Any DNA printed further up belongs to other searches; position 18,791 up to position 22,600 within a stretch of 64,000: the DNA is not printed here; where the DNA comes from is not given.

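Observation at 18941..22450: In-frame fusion of a bis-MGD molybdoenzyme with a complete NifS/IscS-type cysteine desulfurase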

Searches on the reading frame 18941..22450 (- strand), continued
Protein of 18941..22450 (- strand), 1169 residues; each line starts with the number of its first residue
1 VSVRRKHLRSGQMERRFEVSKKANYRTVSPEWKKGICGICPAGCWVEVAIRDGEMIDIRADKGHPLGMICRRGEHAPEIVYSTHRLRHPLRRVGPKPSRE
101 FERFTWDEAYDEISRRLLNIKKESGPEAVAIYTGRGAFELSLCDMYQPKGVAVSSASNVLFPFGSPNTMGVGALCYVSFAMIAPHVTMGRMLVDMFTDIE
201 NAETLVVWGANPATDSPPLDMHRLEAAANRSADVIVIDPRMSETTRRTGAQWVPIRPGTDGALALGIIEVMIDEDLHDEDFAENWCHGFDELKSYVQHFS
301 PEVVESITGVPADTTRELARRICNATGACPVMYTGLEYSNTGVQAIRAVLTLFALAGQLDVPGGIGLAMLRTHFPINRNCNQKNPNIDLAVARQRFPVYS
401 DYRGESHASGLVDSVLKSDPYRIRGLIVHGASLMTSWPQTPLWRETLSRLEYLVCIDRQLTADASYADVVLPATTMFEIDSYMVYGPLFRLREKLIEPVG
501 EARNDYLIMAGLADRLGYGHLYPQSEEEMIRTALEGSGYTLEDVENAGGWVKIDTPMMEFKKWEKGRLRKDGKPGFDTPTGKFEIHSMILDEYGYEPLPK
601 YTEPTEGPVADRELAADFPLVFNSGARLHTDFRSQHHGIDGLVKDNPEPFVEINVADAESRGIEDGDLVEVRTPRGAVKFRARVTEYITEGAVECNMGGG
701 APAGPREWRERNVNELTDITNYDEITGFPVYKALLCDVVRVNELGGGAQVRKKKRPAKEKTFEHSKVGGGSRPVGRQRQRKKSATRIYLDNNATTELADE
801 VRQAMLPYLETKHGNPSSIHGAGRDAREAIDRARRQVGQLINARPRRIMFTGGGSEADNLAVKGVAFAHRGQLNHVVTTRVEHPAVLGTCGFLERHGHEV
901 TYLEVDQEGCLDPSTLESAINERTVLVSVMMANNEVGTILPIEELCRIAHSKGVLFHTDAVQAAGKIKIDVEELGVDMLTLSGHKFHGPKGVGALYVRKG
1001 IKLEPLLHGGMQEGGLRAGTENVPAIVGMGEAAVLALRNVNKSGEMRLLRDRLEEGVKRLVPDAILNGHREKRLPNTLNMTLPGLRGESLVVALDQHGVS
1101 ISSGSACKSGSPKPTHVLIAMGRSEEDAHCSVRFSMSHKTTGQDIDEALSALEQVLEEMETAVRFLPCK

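Call 7: find_homologous_proteins(query=window:18941-22450:-, max_evalue=1e-10)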
Query window:18941-22450:- (1169 aa): 7576 proteins with E <= 1e-10 among 8000 candidates; the best 120 are listed.
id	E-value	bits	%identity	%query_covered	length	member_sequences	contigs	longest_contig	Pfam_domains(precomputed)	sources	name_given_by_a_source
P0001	0.0e+0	2682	100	99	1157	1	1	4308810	PF00384.28,PF00266.26,PF01568.28,PF01212.28,PF04879.22,PF01041.24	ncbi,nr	ncbi:MAG: IscS subfamily cysteine desulfurase [Candidatus Latescibacterota bacterium]|nr:MAG: IscS s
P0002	0.0e+0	2063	76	97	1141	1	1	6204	PF00384.28,PF00266.26,PF01568.28,PF01212.28,PF04879.22,PF01041.24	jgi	jgi:cysteine desulfurase NifS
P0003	0.0e+0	2045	76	97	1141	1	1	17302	PF00384.28,PF00266.26,PF01568.28,PF04879.22,PF01041.24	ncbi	ncbi:MAG: IscS subfamily cysteine desulfurase [bacterium]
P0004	0.0e+0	2041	75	97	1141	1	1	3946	PF00384.28,PF00266.26,PF01568.28,PF01212.28,PF04879.22,PF01041.24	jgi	jgi:cysteine desulfurase NifS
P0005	0.0e+0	2036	74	98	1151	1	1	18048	PF00384.28,PF00266.26,PF01568.28,PF04879.22,PF01041.24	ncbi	ncbi:MAG: IscS subfamily cysteine desulfurase [bacterium]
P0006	0.0e+0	2026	75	97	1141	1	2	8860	PF00384.28,PF00266.26,PF01568.28,PF04879.22,PF01041.24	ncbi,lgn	ncbi:MAG: IscS subfamily cysteine desulfurase [bacterium]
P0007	0.0e+0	2026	75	98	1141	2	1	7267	PF00384.28,PF00266.26,PF01568.28,PF01212.28,PF04879.22,PF01041.24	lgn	-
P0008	0.0e+0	2025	75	98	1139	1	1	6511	PF00384.28,PF00266.26,PF01568.28,PF01212.28,PF04879.22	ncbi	-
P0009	0.0e+0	2024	75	97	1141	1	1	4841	PF00384.28,PF00266.26,PF01568.28,PF01212.28,PF04879.22,PF01041.24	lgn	-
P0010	0.0e+0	2024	76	97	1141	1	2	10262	PF00384.28,PF00266.26,PF01568.28,PF01212.28,PF04879.22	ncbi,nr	ncbi:MAG: aminotransferase class V-fold PLP-dependent enzyme [Calditrichaeota bacterium]|nr:MAG: ami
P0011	0.0e+0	2023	75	97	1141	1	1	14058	PF00384.28,PF00266.26,PF01568.28,PF04879.22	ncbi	ncbi:MAG: IscS subfamily cysteine desulfurase [bacterium]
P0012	0.0e+0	2022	74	98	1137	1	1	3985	PF00384.28,PF00266.26,PF01568.28,PF04879.22,PF01041.24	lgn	-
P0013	0.0e+0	2022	74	99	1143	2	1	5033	PF00384.28,PF00266.26,PF01568.28,PF04879.22,PF01041.24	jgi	jgi:cysteine desulfurase NifS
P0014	0.0e+0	2021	76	97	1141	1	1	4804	PF00384.28,PF00266.26,PF01568.28,PF04879.22,PF01041.24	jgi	jgi:cysteine desulfurase NifS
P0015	0.0e+0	2021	75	98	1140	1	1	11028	PF00384.28,PF00266.26,PF01568.28,PF01212.28,PF04879.22,PF01041.24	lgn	-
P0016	0.0e+0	2020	74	98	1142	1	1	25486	PF00384.28,PF00266.26,PF01568.28,PF01212.28,PF04879.22,PF01041.24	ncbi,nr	ncbi:MAG: aminotransferase class V-fold PLP-dependent enzyme [Calditrichaeota bacterium]|nr:MAG: ami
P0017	0.0e+0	2018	75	97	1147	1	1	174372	PF00384.28,PF00266.26,PF01568.28,PF04879.22,PF01041.24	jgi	jgi:cysteine desulfurase NifS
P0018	0.0e+0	2015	75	97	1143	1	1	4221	PF00384.28,PF00266.26,PF01568.28,PF01212.28,PF04879.22,PF01041.24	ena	-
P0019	0.0e+0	2014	75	97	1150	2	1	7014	PF00384.28,PF00266.26,PF01568.28,PF04879.22,PF01041.24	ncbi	ncbi:MAG: IscS subfamily cysteine desulfurase [Gammaproteobacteria bacterium]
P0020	0.0e+0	2012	74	97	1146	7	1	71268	PF00384.28,PF00266.26,PF01568.28,PF01212.28,PF04879.22,PF01041.24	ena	-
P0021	0.0e+0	2012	74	97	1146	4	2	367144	PF00384.28,PF00266.26,PF01568.28,PF01212.28,PF04879.22,PF01041.24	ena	-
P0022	0.0e+0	2011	74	98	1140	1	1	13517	PF00384.28,PF00266.26,PF01568.28,PF04879.22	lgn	-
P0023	0.0e+0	2010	74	98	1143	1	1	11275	PF00384.28,PF00266.26,PF01568.28,PF01212.28,PF04879.22,PF01041.24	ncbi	-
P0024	0.0e+0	2010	75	97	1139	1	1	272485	PF00384.28,PF00266.26,PF01568.28,PF01212.28,PF04879.22,PF01041.24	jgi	jgi:cysteine desulfurase NifS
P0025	0.0e+0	2009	74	97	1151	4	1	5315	PF00384.28,PF00266.26,PF01568.28,PF01212.28,PF04879.22,PF01041.24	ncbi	-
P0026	0.0e+0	2009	73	99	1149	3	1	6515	PF00384.28,PF00266.26,PF01568.28,PF04879.22,PF01041.24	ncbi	-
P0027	0.0e+0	2004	74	97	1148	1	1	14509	PF00155.28,PF00384.28,PF00266.26,PF01568.28,PF01212.28,PF04879.22,PF01041.24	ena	-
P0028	0.0e+0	2003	75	98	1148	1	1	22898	PF00384.28,PF00266.26,PF01568.28,PF01212.28,PF04879.22,PF01041.24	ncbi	-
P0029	0.0e+0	2002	73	98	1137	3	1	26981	PF00384.28,PF00266.26,PF01568.28,PF01212.28,PF04879.22,PF01041.24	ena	-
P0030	0.0e+0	2001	74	99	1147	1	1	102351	PF00384.28,PF00266.26,PF01568.28,PF01212.28,PF04879.22,PF01041.24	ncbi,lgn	-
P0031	0.0e+0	2001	75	97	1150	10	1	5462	PF00384.28,PF00266.26,PF01568.28,PF01212.28,PF04879.22,PF01041.24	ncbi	ncbi:MAG: IscS subfamily cysteine desulfurase [Acidiferrobacterales bacterium]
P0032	0.0e+0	2000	74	97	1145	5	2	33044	PF00384.28,PF00266.26,PF01568.28,PF01212.28,PF04879.22,PF01041.24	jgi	jgi:cysteine desulfurase NifS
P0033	0.0e+0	1999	74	97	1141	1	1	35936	PF00384.28,PF00266.26,PF01568.28,PF01212.28,PF04879.22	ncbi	-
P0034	0.0e+0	1997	75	97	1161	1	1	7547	PF00384.28,PF00266.26,PF01568.28,PF04879.22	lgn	-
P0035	0.0e+0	1995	74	98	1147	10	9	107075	PF00384.28,PF00266.26,PF01568.28,PF01212.28,PF04879.22,PF01041.24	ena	-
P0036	0.0e+0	1994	75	97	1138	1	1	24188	PF00384.28,PF00266.26,PF01568.28,PF04879.22,PF01041.24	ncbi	ncbi:MAG: IscS subfamily cysteine desulfurase [Candidatus Krumholzibacteriia bacterium]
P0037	0.0e+0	1991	74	97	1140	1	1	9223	PF00384.28,PF00266.26,PF01568.28,PF04879.22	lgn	-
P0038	0.0e+0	1990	73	99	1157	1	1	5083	PF00384.28,PF00266.26,PF01568.28,PF04879.22,PF01041.24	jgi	jgi:cysteine desulfurase NifS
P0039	0.0e+0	1989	73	97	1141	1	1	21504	PF00384.28,PF00266.26,PF01568.28,PF01212.28,PF04879.22,PF01041.24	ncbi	-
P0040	0.0e+0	1989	74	97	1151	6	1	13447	PF00384.28,PF00266.26,PF01568.28,PF04879.22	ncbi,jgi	jgi:cysteine desulfurase NifS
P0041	0.0e+0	1988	74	97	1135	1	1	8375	PF00384.28,PF00266.26,PF01568.28,PF01212.28,PF04879.22,PF01041.24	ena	-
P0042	0.0e+0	1987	74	97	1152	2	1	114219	PF00384.28,PF00266.26,PF01568.28,PF01212.28,PF04879.22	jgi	-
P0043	0.0e+0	1986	74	98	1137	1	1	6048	PF00384.28,PF00266.26,PF01568.28,PF01212.28,PF04879.22,PF01041.24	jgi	jgi:cysteine desulfurase NifS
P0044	0.0e+0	1985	73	97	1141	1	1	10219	PF00384.28,PF00266.26,PF01568.28,PF04879.22,PF01041.24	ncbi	ncbi:MAG: IscS subfamily cysteine desulfurase [bacterium]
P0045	0.0e+0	1983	74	98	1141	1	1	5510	PF00384.28,PF00266.26,PF01568.28,PF04879.22,PF01041.24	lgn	-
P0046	0.0e+0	1980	73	97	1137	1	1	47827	PF00384.28,PF00266.26,PF01568.28,PF04879.22,PF01041.24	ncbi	-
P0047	0.0e+0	1979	74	97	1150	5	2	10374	PF00384.28,PF00266.26,PF01568.28,PF04879.22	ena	-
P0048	0.0e+0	1978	74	97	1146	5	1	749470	PF00384.28,PF00266.26,PF01568.28,PF01212.28,PF04879.22,PF01041.24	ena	-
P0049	0.0e+0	1977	74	98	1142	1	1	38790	PF00384.28,PF00266.26,PF01568.28,PF04879.22,PF01041.24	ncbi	ncbi:MAG: IscS subfamily cysteine desulfurase [Candidatus Methylomirabilia bacterium]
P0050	0.0e+0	1975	72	98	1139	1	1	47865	PF00384.28,PF00266.26,PF01568.28,PF04879.22,PF01041.24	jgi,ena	-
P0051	0.0e+0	1975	73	97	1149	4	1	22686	PF00384.28,PF00266.26,PF01568.28,PF01212.28,PF04879.22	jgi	-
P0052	0.0e+0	1975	75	97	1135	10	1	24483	PF00384.28,PF00266.26,PF01568.28,PF01212.28,PF04879.22,PF01041.24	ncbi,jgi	jgi:cysteine desulfurase NifS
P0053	0.0e+0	1974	74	97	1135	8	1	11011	PF00384.28,PF00266.26,PF01568.28,PF01212.28,PF04879.22,PF01041.24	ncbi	ncbi:MAG: aminotransferase class V-fold PLP-dependent enzyme [Gemmatimonadales bacterium]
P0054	0.0e+0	1973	73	97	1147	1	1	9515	PF00384.28,PF00266.26,PF01568.28,PF04879.22,PF01041.24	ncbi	-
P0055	0.0e+0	1972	74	97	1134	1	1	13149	PF00384.28,PF00266.26,PF01568.28,PF01212.28,PF04879.22,PF01041.24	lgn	-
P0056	0.0e+0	1972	74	97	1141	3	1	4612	PF00384.28,PF00266.26,PF01568.28,PF01212.28,PF04879.22,PF01041.24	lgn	-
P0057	0.0e+0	1971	74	98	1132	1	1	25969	PF00384.28,PF00266.26,PF01568.28,PF04879.22,PF01041.24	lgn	-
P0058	0.0e+0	1970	73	97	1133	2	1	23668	PF00384.28,PF00266.26,PF01568.28,PF01212.28,PF04879.22,PF01041.24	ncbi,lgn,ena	-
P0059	0.0e+0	1970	73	97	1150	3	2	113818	PF00384.28,PF00266.26,PF01568.28,PF04879.22,PF01041.24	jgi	jgi:cysteine desulfurase NifS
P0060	0.0e+0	1970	74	97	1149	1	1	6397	PF00384.28,PF00266.26,PF01568.28,PF01212.28,PF04879.22,PF01041.24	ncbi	-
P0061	0.0e+0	1969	73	97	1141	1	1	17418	PF00384.28,PF00266.26,PF01568.28,PF04879.22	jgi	-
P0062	0.0e+0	1969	73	97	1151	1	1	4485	PF00384.28,PF00266.26,PF01568.28,PF04879.22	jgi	jgi:cysteine desulfurase NifS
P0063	0.0e+0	1968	73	98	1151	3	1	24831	PF00384.28,PF00266.26,PF01568.28,PF01212.28,PF04879.22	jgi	jgi:cysteine desulfurase NifS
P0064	0.0e+0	1968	72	98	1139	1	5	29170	PF00384.28,PF00266.26,PF01568.28,PF01212.28,PF04879.22,PF01041.24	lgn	-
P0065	0.0e+0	1968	73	98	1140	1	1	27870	PF00384.28,PF00266.26,PF01568.28,PF04879.22,PF01041.24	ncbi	ncbi:MAG: aminotransferase class V-fold PLP-dependent enzyme [bacterium]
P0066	0.0e+0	1968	74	97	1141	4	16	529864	PF00384.28,PF00266.26,PF01568.28,PF04879.22,PF01041.24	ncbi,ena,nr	ncbi:MAG: IscS subfamily cysteine desulfurase [Deferribacteres bacterium]|nr:IscS subfamily cysteine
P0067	0.0e+0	1967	74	98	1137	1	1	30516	PF00384.28,PF00266.26,PF01568.28,PF04879.22,PF01041.24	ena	-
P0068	0.0e+0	1967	73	97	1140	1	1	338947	PF00384.28,PF00266.26,PF01568.28,PF04879.22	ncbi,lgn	-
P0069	0.0e+0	1966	74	97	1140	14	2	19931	PF00384.28,PF00266.26,PF01568.28,PF01212.28,PF04879.22,PF01041.24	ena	-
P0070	0.0e+0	1966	74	97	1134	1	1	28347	PF00384.28,PF00266.26,PF01568.28,PF01212.28,PF04879.22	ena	-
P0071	0.0e+0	1966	72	97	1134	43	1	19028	PF00384.28,PF00266.26,PF01568.28,PF04879.22,PF01041.24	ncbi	-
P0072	0.0e+0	1965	73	98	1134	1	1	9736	PF00384.28,PF00266.26,PF01568.28,PF04879.22,PF01041.24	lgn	-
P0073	0.0e+0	1965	73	98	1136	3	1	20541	PF00384.28,PF00266.26,PF01568.28,PF01212.28,PF04879.22,PF01041.24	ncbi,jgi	jgi:cysteine desulfurase NifS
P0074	0.0e+0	1964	73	97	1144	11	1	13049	PF00384.28,PF00266.26,PF01568.28,PF04879.22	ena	-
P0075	0.0e+0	1964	73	97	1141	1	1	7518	PF00384.28,PF00266.26,PF01568.28,PF04879.22,PF01041.24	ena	-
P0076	0.0e+0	1963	74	97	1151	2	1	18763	PF00384.28,PF00266.26,PF01568.28,PF01212.28,PF04879.22,PF01041.24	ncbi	-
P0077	0.0e+0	1963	73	97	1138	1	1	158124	PF00384.28,PF00266.26,PF01568.28,PF04879.22,PF01041.24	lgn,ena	-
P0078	0.0e+0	1962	74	97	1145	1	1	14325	PF00384.28,PF00266.26,PF01568.28,PF04879.22,PF01041.24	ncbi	-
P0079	0.0e+0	1962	72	98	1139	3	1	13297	PF00384.28,PF00266.26,PF01568.28,PF04879.22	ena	-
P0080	0.0e+0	1961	74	97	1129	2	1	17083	PF00384.28,PF00266.26,PF01568.28,PF01212.28,PF04879.22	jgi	jgi:cysteine desulfurase NifS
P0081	0.0e+0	1961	73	97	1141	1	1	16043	PF00384.28,PF00266.26,PF01568.28,PF04879.22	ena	-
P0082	0.0e+0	1960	73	97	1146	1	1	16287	PF00384.28,PF00266.26,PF01568.28,PF04879.22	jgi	jgi:cysteine desulfurase NifS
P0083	0.0e+0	1960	72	98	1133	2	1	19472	PF00384.28,PF00266.26,PF01568.28,PF01212.28,PF04879.22,PF01041.24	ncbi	-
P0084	0.0e+0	1960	71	99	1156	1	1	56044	PF00384.28,PF00266.26,PF01568.28,PF04879.22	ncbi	-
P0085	0.0e+0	1959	73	97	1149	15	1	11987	PF00384.28,PF00266.26,PF01568.28,PF04879.22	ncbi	-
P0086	0.0e+0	1959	71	97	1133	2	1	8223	PF00384.28,PF00266.26,PF01568.28,PF01212.28,PF04879.22,PF01041.24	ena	-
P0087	0.0e+0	1957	73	98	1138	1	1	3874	PF00384.28,PF00266.26,PF01568.28,PF01212.28,PF04879.22,PF01041.24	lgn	-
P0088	0.0e+0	1957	73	97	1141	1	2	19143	PF00384.28,PF00266.26,PF01568.28,PF04879.22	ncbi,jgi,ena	-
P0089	0.0e+0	1956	72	97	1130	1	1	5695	PF00384.28,PF00266.26,PF01568.28,PF01212.28,PF04879.22,PF01041.24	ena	-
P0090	0.0e+0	1956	72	97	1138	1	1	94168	PF00155.28,PF00384.28,PF00266.26,PF01568.28,PF04879.22,PF01041.24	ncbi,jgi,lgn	-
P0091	0.0e+0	1955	74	97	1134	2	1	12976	PF00384.28,PF00266.26,PF01568.28,PF01212.28,PF04879.22,PF01041.24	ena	-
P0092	0.0e+0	1955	72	97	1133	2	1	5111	PF00384.28,PF00266.26,PF01568.28,PF01212.28,PF04879.22,PF01041.24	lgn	-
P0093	0.0e+0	1954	72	99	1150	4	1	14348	PF00384.28,PF00266.26,PF01568.28,PF01212.28,PF04879.22,PF01041.24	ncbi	-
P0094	0.0e+0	1954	72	98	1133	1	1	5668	PF00384.28,PF00266.26,PF01568.28,PF01212.28,PF04879.22,PF01041.24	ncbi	ncbi:aminotransferase class V-fold PLP-dependent enzyme [Acidobacteriota bacterium]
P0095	0.0e+0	1954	73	97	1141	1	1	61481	PF00384.28,PF00266.26,PF01568.28,PF04879.22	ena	-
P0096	0.0e+0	1953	74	97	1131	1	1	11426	PF00384.28,PF00266.26,PF01568.28,PF04879.22,PF01041.24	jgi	jgi:cysteine desulfurase NifS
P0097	0.0e+0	1953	74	98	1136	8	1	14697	PF00384.28,PF00266.26,PF01568.28,PF01212.28,PF04879.22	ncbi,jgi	jgi:cysteine desulfurase NifS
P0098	0.0e+0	1952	73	97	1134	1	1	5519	PF00384.28,PF00266.26,PF01568.28,PF04879.22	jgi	jgi:cysteine desulfurase NifS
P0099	0.0e+0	1951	74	97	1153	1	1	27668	PF00384.28,PF00266.26,PF01568.28,PF01212.28,PF04879.22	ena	-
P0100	0.0e+0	1950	72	99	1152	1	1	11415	PF00384.28,PF00266.26,PF01568.28,PF01212.28,PF04879.22,PF01041.24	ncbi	-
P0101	0.0e+0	1950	73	97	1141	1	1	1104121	PF00384.28,PF00266.26,PF01568.28,PF04879.22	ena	-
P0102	0.0e+0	1950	72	97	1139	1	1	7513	PF00384.28,PF00266.26,PF01568.28,PF04879.22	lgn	-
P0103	0.0e+0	1950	71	97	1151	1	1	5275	PF00384.28,PF00266.26,PF01568.28,PF01212.28,PF04879.22,PF01041.24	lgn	-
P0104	0.0e+0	1949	72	97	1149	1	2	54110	PF00384.28,PF00266.26,PF01568.28,PF04879.22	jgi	-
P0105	0.0e+0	1949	72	97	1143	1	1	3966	PF00384.28,PF00266.26,PF01568.28,PF04879.22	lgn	-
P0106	0.0e+0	1949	73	97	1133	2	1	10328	PF00384.28,PF00266.26,PF01568.28,PF04879.22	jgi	jgi:cysteine desulfurase NifS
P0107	0.0e+0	1949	72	97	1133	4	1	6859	PF00384.28,PF00266.26,PF01568.28,PF04879.22,PF01041.24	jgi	jgi:cysteine desulfurase NifS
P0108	0.0e+0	1948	73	98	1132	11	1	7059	PF00384.28,PF00266.26,PF01568.28,PF01212.28,PF04879.22,PF01041.24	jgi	jgi:cysteine desulfurase NifS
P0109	0.0e+0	1948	72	97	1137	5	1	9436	PF00384.28,PF00266.26,PF01568.28,PF01212.28,PF04879.22,PF01041.24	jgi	-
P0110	0.0e+0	1948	73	97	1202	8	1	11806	PF00384.28,PF00266.26,PF01568.28,PF04879.22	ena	-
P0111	0.0e+0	1948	72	97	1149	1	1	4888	PF00384.28,PF00266.26,PF01568.28,PF04879.22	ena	-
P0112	0.0e+0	1948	74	97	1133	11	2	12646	PF00384.28,PF00266.26,PF01568.28,PF04879.22,PF01041.24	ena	-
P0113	0.0e+0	1947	73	97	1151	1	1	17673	PF00384.28,PF00266.26,PF01568.28,PF04879.22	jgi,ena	-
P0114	0.0e+0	1946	73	97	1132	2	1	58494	PF00384.28,PF00266.26,PF01568.28,PF04879.22,PF01041.24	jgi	-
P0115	0.0e+0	1946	73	97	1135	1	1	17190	PF00384.28,PF00266.26,PF01568.28,PF01212.28,PF04879.22,PF01041.24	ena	-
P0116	0.0e+0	1946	71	98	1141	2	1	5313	PF00384.28,PF00266.26,PF01568.28,PF04879.22,PF01041.24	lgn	-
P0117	0.0e+0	1946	71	97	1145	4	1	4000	PF00384.28,PF00266.26,PF01568.28,PF04879.22,PF01041.24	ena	-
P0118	0.0e+0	1945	72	99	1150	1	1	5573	PF00384.28,PF00266.26,PF01568.28,PF01212.28,PF04879.22,PF01041.24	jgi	jgi:cysteine desulfurase NifS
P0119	0.0e+0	1945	73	96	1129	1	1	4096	PF00384.28,PF00266.26,PF01568.28,PF01212.28,PF04879.22,PF01041.24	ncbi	ncbi:MAG: IscS subfamily cysteine desulfurase, partial [bacterium]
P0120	0.0e+0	1945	73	97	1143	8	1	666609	PF00384.28,PF00266.26,PF01568.28,PF04879.22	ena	-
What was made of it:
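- Checked: The GenBank call of the identical protein, P0001, is 1157 aa, which is what a start at the ATG at 22414 (residue 13) would give (call 7). The best 120 database clusters all cover 96-99% of the query at 71-76% identity, with lengths of 1129-1202 aa (call 7).
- The best 120 independent protein clusters, drawn from NCBI, JGI, ENA and Logan assemblies, all carry the same fusion over 96-99% of the query (call 7).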
